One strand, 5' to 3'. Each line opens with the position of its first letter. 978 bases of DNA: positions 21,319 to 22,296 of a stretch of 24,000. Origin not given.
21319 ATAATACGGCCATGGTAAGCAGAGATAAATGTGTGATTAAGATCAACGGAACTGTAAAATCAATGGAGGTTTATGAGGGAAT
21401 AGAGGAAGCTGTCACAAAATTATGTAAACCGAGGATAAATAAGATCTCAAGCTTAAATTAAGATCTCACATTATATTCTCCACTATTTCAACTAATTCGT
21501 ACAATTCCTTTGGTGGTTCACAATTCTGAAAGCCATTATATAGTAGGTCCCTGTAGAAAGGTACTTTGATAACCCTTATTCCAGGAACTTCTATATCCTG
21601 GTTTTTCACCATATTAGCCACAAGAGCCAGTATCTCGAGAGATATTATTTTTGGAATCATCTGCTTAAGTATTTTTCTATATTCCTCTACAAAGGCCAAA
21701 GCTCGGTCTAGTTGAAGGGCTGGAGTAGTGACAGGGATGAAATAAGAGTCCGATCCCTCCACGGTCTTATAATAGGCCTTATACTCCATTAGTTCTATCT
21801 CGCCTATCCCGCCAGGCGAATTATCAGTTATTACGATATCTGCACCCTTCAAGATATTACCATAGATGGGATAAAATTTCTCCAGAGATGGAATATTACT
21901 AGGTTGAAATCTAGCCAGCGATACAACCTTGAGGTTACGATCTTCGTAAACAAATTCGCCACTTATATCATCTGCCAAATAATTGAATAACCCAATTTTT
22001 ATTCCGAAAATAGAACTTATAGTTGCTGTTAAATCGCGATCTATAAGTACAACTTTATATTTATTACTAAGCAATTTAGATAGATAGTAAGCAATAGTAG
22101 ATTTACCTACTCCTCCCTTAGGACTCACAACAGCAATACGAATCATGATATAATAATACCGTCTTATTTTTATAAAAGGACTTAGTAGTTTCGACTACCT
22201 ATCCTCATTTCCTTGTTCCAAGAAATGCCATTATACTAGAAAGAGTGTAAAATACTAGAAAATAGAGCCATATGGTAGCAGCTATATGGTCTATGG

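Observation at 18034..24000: Duplicated module (ParA/MinD-like ATPase + C-terminally anchored sequon-rich protein + polytopic membrane protein) wedged between arlB and an ArnR-like regulator: candidate undescribed system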

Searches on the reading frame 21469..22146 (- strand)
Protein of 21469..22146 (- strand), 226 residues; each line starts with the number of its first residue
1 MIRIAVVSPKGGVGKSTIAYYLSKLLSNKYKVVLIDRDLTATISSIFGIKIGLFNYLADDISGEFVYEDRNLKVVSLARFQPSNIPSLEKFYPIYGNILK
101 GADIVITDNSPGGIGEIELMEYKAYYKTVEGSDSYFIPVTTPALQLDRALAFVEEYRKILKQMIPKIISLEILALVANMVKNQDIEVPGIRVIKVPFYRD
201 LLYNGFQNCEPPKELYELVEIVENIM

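Call 5: search_protein_families(library=pfam, max_evalue=0.1, proteins=[window:21469-22146:-])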
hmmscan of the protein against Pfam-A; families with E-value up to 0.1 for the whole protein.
window:21469-22146:- (226 aa): 6 families
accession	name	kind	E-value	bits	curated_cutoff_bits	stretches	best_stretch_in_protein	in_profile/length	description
PF01656.29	CbiA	-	1.4e-12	48.1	25.4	1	4-184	1-87/125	CobQ/CobB/MinD/ParA nucleotide binding domain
PF10609.15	ParA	-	4e-09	36.7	27.1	1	4-81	6-82/246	NUBPL iron-transfer P-loop NTPase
PF13614.12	AAA_31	-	6.5e-08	33.2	27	1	4-51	4-52/177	AAA domain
PF02374.21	ArsA_ATPase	-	0.00024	20.9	24.3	1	3-52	2-52/305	Anion-transporting ATPase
PF20720.3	nSTAND3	-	0.037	14.2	27.2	1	4-70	19-83/155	Novel STAND NTPase 3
PF07728.20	AAA_5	-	0.059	13.8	22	0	12-41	9-39/139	AAA domain (dynein-related subfamily)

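Call 6: search_protein_families(library=ncbifam, max_evalue=0.1, proteins=[window:21469-22146:-])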
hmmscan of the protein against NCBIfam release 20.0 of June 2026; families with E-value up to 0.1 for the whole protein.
window:21469-22146:- (226 aa): 18 families
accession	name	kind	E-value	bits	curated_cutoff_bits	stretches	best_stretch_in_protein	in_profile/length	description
NF041136.1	MrpORP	equivalog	5.9e-09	35.7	450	1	3-78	7-82/365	iron-sulfur cluster carrier protein MrpORP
NF041546.1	ParA_partition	equivalog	2.9e-07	30.2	180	1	4-44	2-43/203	ParA family partition ATPase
NF047398.1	AAA_KGGVGR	domain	1.9e-06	28.4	90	1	3-63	4-71/190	KGGVGR-motif variant AAA ATPase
TIGR01969.1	minD_arch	subfamily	1.6e-05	24.2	201.75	1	4-115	3-121/251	cell division ATPase MinD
TIGR03453.1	partition_RepA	equivalog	2.9e-05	23.1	348.45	1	4-74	107-178/387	plasmid partitioning protein RepA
TIGR03371.1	cellulose_yhjQ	equivalog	4.8e-05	23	157.85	1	1-50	1-51/246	cellulose biosynthesis protein BcsQ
NF041417.1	ArsA_halo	exception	8.5e-05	21.4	800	1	6-53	16-64/617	arsenical pump-driving ATPase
TIGR01968.1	minD_bact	equivalog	0.00013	21.4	212.9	1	4-40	4-41/261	septum site-determining protein MinD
NF053622.1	ATPseBagAMYCTU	equivalog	0.0036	16.8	400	1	3-49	8-55/325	ATPase BagA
NF010443.0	PRK13869.1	subfamily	0.0049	15.7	446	1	4-49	124-170/405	plasmid-partitioning protein RepA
NF008669.0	PRK11670.1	equivalog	0.011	14.7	348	1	4-40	110-147/369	iron-sulfur cluster carrier protein ApbC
NF007235.0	PRK09664.1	equivalog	0.016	14.2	497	1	31-83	284-335/415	low affinity tryptophan permease TnaB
NF041292.1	StbB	subfamily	0.025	14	200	0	3-22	2-21/233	StbB family protein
NF007789.0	PRK10483.1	equivalog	0.026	13.8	515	1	18-62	269-314/414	tryptophan permease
TIGR04291.1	arsen_driv_ArsA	equivalog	0.029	13.1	650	1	9-46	327-365/565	arsenical pump-driving ATPase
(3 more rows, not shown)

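Call 31: search_protein_families(library=pfam, max_evalue=0.01, proteins=[P0061, P0062, P0066, P0067, P0068, P0069, P0074, P0077, P0079, P0084])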
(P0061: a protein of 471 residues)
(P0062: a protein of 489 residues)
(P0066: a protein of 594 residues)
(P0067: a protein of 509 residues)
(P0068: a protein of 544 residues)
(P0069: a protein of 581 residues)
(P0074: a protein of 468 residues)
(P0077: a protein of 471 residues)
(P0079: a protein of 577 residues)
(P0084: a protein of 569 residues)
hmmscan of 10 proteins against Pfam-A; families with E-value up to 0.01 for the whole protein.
P0061 (471 aa): 0 families

P0062 (489 aa): 0 families

P0066 (594 aa): 0 families

P0067 (509 aa): 0 families

P0068 (544 aa): 0 families

P0069 (581 aa): 0 families

P0074 (468 aa): 0 families

P0077 (471 aa): 0 families

P0079 (577 aa): 0 families

P0084 (569 aa): 1 family
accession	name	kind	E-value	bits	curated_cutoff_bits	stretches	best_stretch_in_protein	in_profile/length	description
PF13231.12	PMT_2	-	0.00083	20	26.1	1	296-419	29-154/160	Dolichyl-phosphate-mannose-protein mannosyltransferase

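Call 57: search_protein_families(library=pfam, max_evalue=0.1, proteins=[L003:12091-12765:+, L016:12045-12707:+, L005:10788-11585:+, L005:11620-12426:-, L005:13120-13896:+, L014:15118-15843:+, L014:16107-16871:+, L014:18362-18970:+, L014:13707-13928:+, L001:11443-12000:+])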
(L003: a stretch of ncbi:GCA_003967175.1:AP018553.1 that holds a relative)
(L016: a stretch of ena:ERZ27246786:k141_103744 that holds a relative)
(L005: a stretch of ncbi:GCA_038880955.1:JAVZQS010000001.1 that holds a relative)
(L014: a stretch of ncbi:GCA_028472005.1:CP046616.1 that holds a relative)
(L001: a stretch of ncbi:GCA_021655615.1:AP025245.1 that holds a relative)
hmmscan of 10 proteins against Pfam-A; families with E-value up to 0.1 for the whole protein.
L003:12091-12765:+ (225 aa): 0 families

L016:12045-12707:+ (221 aa): 0 families

L005:10788-11585:+ (266 aa): 8 families
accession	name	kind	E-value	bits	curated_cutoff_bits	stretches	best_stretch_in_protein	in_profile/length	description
PF13614.12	AAA_31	-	1.4e-08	35.3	27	1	7-126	8-125/177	AAA domain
PF10609.15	ParA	-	2.5e-08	34.1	27.1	1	5-51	8-55/246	NUBPL iron-transfer P-loop NTPase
PF01656.29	CbiA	-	4.1e-07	30.4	25.4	1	6-177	4-66/125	CobQ/CobB/MinD/ParA nucleotide binding domain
PF02374.21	ArsA_ATPase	-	0.00074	19.3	24.3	1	2-38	2-38/305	Anion-transporting ATPase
PF09140.17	MipZ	-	0.0096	15.7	20.7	1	9-38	9-38/262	ATPase MipZ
PF06564.18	CBP_BcsQ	-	0.018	15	21.3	1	7-66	8-70/234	Cellulose biosynthesis protein BcsQ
PF00142.24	Fer4_NifH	-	0.019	14.9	25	1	5-37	4-36/271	4Fe-4S iron sulfur cluster binding proteins, NifH/frxC family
PF16575.11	CLP1_P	-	0.067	13.4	26.6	0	12-38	5-31/188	mRNA cleavage and polyadenylation factor CLP1 P-loop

L005:11620-12426:- (269 aa): 4 families
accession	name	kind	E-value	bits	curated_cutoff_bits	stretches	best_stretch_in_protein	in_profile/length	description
PF01656.29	CbiA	-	3.4e-12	46.8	25.4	1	8-205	2-109/125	CobQ/CobB/MinD/ParA nucleotide binding domain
PF10609.15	ParA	-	5.4e-07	29.7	27.1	1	8-59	7-60/246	NUBPL iron-transfer P-loop NTPase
PF13614.12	AAA_31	-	3.1e-06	27.7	27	1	8-52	5-50/177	AAA domain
PF02374.21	ArsA_ATPase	-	0.00035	20.3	24.3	1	6-54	2-51/305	Anion-transporting ATPase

L005:13120-13896:+ (259 aa): 7 families
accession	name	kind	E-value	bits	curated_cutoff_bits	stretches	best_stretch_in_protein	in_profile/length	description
PF13614.12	AAA_31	-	2.1e-11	44.5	27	1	4-135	5-137/177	AAA domain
PF01656.29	CbiA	-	3.8e-10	40.3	25.4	1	4-205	2-99/125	CobQ/CobB/MinD/ParA nucleotide binding domain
PF10609.15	ParA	-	3e-09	37.1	27.1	1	4-42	7-45/246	NUBPL iron-transfer P-loop NTPase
PF02374.21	ArsA_ATPase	-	0.00024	20.8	24.3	1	1-38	1-38/305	Anion-transporting ATPase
PF09140.17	MipZ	-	0.0028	17.4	20.7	1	8-40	8-40/262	ATPase MipZ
PF06564.18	CBP_BcsQ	-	0.0058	16.6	21.3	1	4-37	5-38/234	Cellulose biosynthesis protein BcsQ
PF00142.24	Fer4_NifH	-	0.011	15.7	25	1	9-41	8-40/271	4Fe-4S iron sulfur cluster binding proteins, NifH/frxC family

L014:15118-15843:+ (242 aa): 9 families
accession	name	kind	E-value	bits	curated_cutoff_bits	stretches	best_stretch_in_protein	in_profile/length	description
PF10609.15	ParA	-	3.8e-08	33.5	27.1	1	3-187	5-187/246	NUBPL iron-transfer P-loop NTPase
PF13614.12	AAA_31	-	2.2e-07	31.4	27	1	2-119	2-126/177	AAA domain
PF01656.29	CbiA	-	3.2e-07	30.8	25.4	1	4-189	1-99/125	CobQ/CobB/MinD/ParA nucleotide binding domain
PF02374.21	ArsA_ATPase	-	0.00015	21.5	24.3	1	6-39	5-38/305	Anion-transporting ATPase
PF06564.18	CBP_BcsQ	-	0.0059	16.6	21.3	1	1-38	1-38/234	Cellulose biosynthesis protein BcsQ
PF00448.28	SRP54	-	0.0098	16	22.7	0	4-44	4-43/196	SRP54-type protein, GTPase domain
PF09140.17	MipZ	-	0.014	15.1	20.7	1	9-118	8-107/262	ATPase MipZ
PF16575.11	CLP1_P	-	0.043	14.1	26.6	0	13-39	5-31/188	mRNA cleavage and polyadenylation factor CLP1 P-loop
PF00142.24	Fer4_NifH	-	0.047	13.6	25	0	8-39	7-37/271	4Fe-4S iron sulfur cluster binding proteins, NifH/frxC family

L014:16107-16871:+ (255 aa): 7 families
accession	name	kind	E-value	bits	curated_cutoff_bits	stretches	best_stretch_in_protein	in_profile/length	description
PF01656.29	CbiA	-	3.1e-09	37.3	25.4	1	5-210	2-107/125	CobQ/CobB/MinD/ParA nucleotide binding domain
PF10609.15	ParA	-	0.0004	20.3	27.1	1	4-79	6-81/246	NUBPL iron-transfer P-loop NTPase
PF13614.12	AAA_31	-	0.00055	20.4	27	1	4-63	4-69/177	AAA domain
PF02374.21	ArsA_ATPase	-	0.0078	15.9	24.3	1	4-35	3-34/305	Anion-transporting ATPase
PF09140.17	MipZ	-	0.034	13.9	20.7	1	8-110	7-107/262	ATPase MipZ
PF06414.18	Zeta_toxin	-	0.036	13.9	22.3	1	7-38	21-52/199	Zeta toxin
PF11192.13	DUF2977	-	0.048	14.2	21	0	108-127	26-45/61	Protein of unknown function (DUF2977)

L014:18362-18970:+ (203 aa): 11 families
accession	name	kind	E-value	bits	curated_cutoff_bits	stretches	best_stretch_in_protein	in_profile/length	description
PF10609.15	ParA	-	9.4e-10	38.8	27.1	1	3-55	3-56/246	NUBPL iron-transfer P-loop NTPase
PF01656.29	CbiA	-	4.2e-09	36.9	25.4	1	8-140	3-85/125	CobQ/CobB/MinD/ParA nucleotide binding domain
PF13614.12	AAA_31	-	4.5e-08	33.7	27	1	4-54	2-52/177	AAA domain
PF02374.21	ArsA_ATPase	-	1.2e-05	25.1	24.3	1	9-52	6-49/305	Anion-transporting ATPase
PF20720.3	nSTAND3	-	0.00098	19.3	27.2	1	10-64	23-75/155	Novel STAND NTPase 3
PF01583.26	APS_kinase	-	0.0028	18.1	21.1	1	13-52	11-51/152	Adenylylsulphate kinase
PF06564.18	CBP_BcsQ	-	0.0062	16.5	21.3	1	5-41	3-39/234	Cellulose biosynthesis protein BcsQ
PF05673.19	DUF815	-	0.012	15.3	23.8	1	13-72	62-117/249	Protein of unknown function (DUF815)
PF09140.17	MipZ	-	0.037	13.8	20.7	1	10-42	7-39/262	ATPase MipZ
PF07015.17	VirC1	-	0.044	13.6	24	0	4-92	2-97/231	VirC1 protein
PF13479.12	AAA_24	-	0.098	12.9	27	0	12-90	10-76/195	AAA domain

L014:13707-13928:+ (74 aa): 2 families
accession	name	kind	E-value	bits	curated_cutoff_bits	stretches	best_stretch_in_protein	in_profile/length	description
PF01402.27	RHH_1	-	7.3e-06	26.2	20.5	1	22-59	2-38/39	Ribbon-helix-helix protein, copG family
PF17723.7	RHH_8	-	0.062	13.8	25.4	1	22-59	6-43/119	Ribbon-Helix-Helix transcriptional regulator family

L001:11443-12000:+ (186 aa): 5 families
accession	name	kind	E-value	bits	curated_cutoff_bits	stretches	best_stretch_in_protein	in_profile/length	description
PF01656.29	CbiA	-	5.3e-06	26.8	25.4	1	3-166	1-105/125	CobQ/CobB/MinD/ParA nucleotide binding domain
PF13173.12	AAA_14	-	0.011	16.2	27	1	3-62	5-53/129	AAA domain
PF13614.12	AAA_31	-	0.011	16.1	27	1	3-136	4-127/177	AAA domain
PF09140.17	MipZ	-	0.028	14.2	20.7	1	3-35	3-38/262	ATPase MipZ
PF20720.3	nSTAND3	-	0.072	13.2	27.2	0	3-45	20-62/155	Novel STAND NTPase 3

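Call 63: search_solved_structures(query=window:21469-22146:-, max_evalue=0.01)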
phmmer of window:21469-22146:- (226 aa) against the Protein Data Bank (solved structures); distinct sequences matched with E-value up to 0.01: 10.
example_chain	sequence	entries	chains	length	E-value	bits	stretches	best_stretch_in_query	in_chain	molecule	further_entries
3k9g_A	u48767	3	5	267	2.8e-06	30.9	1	4-52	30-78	PF-32 protein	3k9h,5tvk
6non_A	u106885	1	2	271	0.0014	22.1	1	4-49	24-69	Cobyrinic acid ac-diamide synthase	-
6noo_A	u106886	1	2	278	0.0015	22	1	4-49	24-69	Maintenance of carboxysome positioning A protein, MCDA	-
3kb1_A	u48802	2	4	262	0.002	21.5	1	2-82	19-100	Nucleotide-binding protein | Iron-sulfur cluster carrier protein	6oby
1hyq_A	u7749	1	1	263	0.0028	21.1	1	4-115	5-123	CELL DIVISION INHIBITOR (MIND-1)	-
1g3q_A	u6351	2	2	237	0.0031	20.9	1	4-68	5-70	CELL DIVISION INHIBITOR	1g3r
3cwq_A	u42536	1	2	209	0.0034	20.8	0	4-44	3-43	ParA family chromosome partitioning protein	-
1ion_A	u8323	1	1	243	0.0036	20.7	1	4-68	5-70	PROBABLE CELL DIVISION INHIBITOR MIND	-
2ph1_A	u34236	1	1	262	0.0043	20.5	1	3-86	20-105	Nucleotide-binding protein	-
9nbl_A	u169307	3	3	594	0.0072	19.8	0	7-52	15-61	Arsenite transporter ATPase-like protein,arsA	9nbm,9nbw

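Call 105: search_protein_families(library=phrogs, max_evalue=0.001, proteins=[P0007, window:21469-22146:-])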
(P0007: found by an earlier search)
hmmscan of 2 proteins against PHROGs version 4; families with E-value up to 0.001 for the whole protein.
P0007 (484 aa): 0 families

window:21469-22146:- (226 aa): 1 family
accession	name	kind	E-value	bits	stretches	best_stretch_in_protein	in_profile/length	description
phrog_164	-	DNA, RNA and nucleotide metabolism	1.9e-15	57.9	1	1-183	224-405/500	ParA-like partition protein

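Call 107: search_protein_families(library=padloc, max_evalue=0.01, proteins=[P0007, window:21469-22146:-])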
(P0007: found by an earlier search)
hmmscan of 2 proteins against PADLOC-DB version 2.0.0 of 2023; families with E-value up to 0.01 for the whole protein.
P0007 (484 aa): 0 families

window:21469-22146:- (226 aa): 1 family
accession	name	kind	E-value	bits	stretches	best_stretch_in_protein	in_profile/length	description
PDLC04559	PDC-M28B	-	0.00053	17.2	1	3-39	130-167/438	-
